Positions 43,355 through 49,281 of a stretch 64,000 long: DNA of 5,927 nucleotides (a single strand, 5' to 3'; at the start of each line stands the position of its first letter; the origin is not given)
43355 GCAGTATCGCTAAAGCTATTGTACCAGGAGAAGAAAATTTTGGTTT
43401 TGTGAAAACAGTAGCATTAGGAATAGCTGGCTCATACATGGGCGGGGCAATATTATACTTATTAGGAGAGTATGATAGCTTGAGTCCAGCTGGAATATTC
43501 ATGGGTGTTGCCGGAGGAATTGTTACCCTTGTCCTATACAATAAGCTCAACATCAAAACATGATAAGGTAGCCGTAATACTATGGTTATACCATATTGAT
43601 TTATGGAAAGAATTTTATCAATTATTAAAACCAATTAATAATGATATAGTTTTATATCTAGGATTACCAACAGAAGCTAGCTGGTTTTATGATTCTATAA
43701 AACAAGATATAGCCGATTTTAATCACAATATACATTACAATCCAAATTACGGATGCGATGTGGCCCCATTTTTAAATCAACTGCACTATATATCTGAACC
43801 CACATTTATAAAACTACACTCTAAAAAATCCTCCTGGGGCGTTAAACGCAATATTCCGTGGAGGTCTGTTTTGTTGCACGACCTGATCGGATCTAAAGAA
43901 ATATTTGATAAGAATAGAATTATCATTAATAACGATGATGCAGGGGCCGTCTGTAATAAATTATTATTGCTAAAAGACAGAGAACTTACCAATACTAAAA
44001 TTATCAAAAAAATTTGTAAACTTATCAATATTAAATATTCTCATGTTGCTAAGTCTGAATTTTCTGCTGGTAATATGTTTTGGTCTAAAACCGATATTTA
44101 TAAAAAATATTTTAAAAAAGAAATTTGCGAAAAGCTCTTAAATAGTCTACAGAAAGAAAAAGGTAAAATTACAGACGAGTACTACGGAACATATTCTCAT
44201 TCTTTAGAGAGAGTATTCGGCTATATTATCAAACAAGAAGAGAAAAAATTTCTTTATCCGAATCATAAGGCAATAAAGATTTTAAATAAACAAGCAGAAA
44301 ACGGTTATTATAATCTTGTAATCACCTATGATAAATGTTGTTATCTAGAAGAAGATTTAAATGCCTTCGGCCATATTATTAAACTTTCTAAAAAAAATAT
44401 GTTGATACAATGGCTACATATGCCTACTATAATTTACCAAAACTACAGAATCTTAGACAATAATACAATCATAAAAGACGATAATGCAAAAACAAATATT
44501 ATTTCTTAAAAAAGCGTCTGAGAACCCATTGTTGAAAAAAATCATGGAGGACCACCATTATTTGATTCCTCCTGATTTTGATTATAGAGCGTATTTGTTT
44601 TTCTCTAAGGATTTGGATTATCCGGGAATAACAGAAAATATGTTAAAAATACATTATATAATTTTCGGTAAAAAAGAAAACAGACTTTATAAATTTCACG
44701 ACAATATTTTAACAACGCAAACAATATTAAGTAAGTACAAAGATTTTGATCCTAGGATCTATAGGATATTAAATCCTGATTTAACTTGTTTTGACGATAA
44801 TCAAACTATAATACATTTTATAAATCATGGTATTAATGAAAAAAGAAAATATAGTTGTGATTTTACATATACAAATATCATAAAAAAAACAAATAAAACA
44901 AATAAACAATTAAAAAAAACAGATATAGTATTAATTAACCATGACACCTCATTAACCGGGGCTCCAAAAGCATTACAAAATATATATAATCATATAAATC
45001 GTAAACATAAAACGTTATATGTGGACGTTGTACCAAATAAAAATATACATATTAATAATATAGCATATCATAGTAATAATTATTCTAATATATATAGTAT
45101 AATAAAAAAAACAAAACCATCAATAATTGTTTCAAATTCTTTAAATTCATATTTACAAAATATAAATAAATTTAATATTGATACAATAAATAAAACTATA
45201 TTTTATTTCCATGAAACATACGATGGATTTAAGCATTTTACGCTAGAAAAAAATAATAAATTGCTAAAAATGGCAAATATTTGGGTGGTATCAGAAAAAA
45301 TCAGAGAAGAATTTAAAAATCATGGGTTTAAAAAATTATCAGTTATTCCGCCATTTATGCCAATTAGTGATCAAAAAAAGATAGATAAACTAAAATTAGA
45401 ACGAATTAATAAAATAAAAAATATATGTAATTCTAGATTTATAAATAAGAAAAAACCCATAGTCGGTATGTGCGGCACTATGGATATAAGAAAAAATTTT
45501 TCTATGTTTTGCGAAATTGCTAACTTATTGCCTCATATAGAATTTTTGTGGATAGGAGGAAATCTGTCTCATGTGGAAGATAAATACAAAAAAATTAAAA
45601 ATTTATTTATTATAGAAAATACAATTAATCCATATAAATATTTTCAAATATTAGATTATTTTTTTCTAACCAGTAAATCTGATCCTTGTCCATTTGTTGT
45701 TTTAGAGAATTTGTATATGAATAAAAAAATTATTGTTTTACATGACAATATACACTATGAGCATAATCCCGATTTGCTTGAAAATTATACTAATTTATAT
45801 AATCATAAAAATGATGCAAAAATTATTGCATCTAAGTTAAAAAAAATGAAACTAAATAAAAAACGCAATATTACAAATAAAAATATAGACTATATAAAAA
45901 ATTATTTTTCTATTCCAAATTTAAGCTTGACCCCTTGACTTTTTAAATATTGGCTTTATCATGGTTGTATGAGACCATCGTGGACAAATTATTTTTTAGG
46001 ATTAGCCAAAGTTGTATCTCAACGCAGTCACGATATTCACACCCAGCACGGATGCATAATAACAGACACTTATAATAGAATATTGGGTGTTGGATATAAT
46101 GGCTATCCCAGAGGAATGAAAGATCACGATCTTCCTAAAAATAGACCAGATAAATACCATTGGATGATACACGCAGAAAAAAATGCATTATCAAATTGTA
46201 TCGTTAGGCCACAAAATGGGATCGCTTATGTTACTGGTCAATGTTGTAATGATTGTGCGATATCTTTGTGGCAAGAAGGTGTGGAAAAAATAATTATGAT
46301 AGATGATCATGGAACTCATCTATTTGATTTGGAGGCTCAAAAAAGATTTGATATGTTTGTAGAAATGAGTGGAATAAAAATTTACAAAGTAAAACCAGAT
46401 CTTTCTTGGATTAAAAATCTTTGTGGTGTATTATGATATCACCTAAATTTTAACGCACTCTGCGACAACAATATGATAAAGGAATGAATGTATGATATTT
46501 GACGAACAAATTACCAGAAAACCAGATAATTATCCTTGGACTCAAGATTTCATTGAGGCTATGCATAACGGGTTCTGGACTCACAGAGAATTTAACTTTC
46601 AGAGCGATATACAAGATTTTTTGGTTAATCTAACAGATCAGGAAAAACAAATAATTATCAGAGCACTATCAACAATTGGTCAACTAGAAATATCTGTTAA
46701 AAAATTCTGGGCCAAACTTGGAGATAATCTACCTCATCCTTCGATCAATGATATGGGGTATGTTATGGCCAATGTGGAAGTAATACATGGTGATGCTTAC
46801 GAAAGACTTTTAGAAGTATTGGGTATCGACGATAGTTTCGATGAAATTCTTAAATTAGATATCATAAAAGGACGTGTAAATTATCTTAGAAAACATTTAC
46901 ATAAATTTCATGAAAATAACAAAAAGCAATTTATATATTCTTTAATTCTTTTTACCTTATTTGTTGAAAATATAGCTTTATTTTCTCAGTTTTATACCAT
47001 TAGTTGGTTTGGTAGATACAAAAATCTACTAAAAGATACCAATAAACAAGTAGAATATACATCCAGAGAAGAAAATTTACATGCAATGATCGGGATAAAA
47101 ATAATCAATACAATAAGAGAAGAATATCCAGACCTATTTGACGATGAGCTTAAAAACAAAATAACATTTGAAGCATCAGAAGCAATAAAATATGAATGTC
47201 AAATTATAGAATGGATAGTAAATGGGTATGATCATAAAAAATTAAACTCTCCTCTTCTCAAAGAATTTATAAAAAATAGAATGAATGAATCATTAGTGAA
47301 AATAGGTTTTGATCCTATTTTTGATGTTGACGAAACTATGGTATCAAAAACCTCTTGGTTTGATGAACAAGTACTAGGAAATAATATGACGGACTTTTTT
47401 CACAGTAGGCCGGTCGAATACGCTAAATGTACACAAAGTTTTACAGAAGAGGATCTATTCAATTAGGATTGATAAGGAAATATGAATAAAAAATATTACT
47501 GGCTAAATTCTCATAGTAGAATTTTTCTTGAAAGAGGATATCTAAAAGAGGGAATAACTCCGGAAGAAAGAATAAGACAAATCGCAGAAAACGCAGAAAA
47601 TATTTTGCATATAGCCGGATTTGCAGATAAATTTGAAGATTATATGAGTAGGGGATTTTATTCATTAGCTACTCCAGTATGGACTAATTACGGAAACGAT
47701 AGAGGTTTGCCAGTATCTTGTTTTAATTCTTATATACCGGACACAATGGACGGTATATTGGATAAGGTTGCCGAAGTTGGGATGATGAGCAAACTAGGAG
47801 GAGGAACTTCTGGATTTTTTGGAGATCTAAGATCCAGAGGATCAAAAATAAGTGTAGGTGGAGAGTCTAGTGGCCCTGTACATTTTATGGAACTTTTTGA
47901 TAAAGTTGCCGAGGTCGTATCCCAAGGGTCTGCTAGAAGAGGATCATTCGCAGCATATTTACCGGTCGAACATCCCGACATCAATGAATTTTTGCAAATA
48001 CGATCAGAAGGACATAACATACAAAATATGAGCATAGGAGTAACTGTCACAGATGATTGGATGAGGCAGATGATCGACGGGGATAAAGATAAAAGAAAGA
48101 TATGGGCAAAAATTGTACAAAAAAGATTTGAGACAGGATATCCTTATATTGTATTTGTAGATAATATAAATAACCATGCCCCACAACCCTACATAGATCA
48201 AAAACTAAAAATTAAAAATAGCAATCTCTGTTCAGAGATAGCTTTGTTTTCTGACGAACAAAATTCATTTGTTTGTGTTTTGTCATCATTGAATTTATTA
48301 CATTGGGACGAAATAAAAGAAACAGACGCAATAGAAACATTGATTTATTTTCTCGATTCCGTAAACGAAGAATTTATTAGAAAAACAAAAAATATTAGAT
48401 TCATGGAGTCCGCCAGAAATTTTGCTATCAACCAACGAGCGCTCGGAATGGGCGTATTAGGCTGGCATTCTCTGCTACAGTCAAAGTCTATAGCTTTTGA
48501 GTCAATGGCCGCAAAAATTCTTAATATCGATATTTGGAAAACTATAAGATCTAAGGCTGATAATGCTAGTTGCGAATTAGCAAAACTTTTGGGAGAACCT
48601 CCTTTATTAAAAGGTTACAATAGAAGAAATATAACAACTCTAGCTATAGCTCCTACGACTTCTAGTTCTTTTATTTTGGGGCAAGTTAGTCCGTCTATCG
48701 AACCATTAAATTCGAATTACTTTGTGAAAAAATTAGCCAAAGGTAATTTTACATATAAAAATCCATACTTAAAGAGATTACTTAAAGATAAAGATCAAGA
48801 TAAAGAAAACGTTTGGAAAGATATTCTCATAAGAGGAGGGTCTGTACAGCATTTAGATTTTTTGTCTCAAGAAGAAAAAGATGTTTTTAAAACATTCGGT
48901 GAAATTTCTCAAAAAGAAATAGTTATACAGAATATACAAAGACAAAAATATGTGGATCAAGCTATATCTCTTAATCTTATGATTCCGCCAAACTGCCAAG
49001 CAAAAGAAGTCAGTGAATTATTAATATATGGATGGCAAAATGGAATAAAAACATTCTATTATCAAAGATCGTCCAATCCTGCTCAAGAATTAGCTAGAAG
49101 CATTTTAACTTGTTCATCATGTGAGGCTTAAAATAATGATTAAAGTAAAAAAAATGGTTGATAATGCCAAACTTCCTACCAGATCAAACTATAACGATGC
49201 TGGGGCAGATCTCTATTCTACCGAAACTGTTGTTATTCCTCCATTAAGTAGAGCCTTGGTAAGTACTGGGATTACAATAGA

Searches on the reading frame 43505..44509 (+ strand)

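Call 16: search_protein_families(library=phrogs, proteins=[window:43505-44509:+], max_evalue=0.001)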
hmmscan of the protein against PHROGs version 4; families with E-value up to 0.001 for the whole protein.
window:43505-44509:+ (334 aa): 0 families

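Call 36: search_protein_families(library=pfam, proteins=[window:43505-44509:+], max_evalue=0.01)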
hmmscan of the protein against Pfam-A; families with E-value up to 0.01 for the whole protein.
window:43505-44509:+ (334 aa): 1 family
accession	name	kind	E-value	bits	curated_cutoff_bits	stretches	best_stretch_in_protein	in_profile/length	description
PF05045.17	RgpF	-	3.4e-15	56.1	25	1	5-246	252-502/503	Rhamnan synthesis protein F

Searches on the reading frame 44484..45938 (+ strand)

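Call 16: search_protein_families(library=phrogs, proteins=[window:44484-45938:+], max_evalue=0.001)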
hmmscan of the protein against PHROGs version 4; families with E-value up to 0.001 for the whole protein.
window:44484-45938:+ (484 aa): 0 families

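Call 36: search_protein_families(library=pfam, proteins=[window:44484-45938:+], max_evalue=0.01)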
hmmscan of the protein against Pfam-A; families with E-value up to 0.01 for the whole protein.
window:44484-45938:+ (484 aa): 3 families
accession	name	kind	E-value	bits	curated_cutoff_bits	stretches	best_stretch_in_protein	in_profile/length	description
PF00534.26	Glycos_transf_1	-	1.2e-05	25.3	26.4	1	316-461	7-162/172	Glycosyl transferases group 1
PF13692.12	Glyco_trans_1_4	-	9.1e-05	23.2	27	1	325-420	2-107/142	Glycosyl transferases group 1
PF13439.12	Glyco_transf_4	-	0.00014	22.4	28.5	1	188-291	49-165/170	Glycosyltransferase Family 4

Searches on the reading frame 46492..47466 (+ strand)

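Call 16: search_protein_families(library=phrogs, proteins=[window:46492-47466:+], max_evalue=0.001)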
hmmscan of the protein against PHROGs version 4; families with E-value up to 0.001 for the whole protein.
window:46492-47466:+ (324 aa): 3 families
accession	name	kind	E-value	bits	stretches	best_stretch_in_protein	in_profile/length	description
phrog_86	-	DNA, RNA and nucleotide metabolism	2.5e-67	228.7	1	10-323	72-398/504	ribonucleoside diphosphate reductase small subunit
phrog_30939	-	DNA, RNA and nucleotide metabolism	1.4e-11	44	1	25-313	33-322/977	ribonucleotide reductase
phrog_10582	-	DNA, RNA and nucleotide metabolism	0.00023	21.5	1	13-130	33-152/255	ribonucleotide reductase class Ia beta subunit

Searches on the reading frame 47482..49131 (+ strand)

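Call 16: search_protein_families(library=phrogs, proteins=[window:47482-49131:+], max_evalue=0.001)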
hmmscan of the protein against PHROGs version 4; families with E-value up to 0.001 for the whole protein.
window:47482-49131:+ (549 aa): 11 families
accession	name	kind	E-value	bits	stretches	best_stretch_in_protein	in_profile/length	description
phrog_84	-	DNA, RNA and nucleotide metabolism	8.1e-150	501.8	1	17-548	207-795/975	ribonucleoside-diphosphate reductase large subunit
phrog_12229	-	DNA, RNA and nucleotide metabolism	2.3e-90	304.7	2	5-151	4-150/577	ribonucleotide reductase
phrog_30939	-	DNA, RNA and nucleotide metabolism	4.3e-84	284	1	49-529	470-959/977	ribonucleotide reductase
phrog_3844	-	moron, auxiliary metabolic gene and host takeover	1.2e-58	200.2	2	377-548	308-450/451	NrdA-like aerobic NDP reductase large subunit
phrog_29665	-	unknown function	3.6e-41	141.6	1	257-391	4-150/150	-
phrog_33412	-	unknown function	2.6e-38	132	1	411-549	2-140/140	-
phrog_3987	-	DNA, RNA and nucleotide metabolism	2.3e-37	129.7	2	51-200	193-347/467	ribonucleotide reductase large subunit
phrog_22953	-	DNA, RNA and nucleotide metabolism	2.3e-14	54.9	2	113-199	4-95/201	ribonucleotide reductase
phrog_367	-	DNA, RNA and nucleotide metabolism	1.3e-13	51.1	1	131-418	261-543/701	ribonucleotide reductase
phrog_6132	-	DNA, RNA and nucleotide metabolism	1.4e-11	45.3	1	48-149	185-288/530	ribonucleotide reductase large subunit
phrog_10616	-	DNA, RNA and nucleotide metabolism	8.3e-07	30.2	1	464-547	10-109/111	ribonucleotide reductase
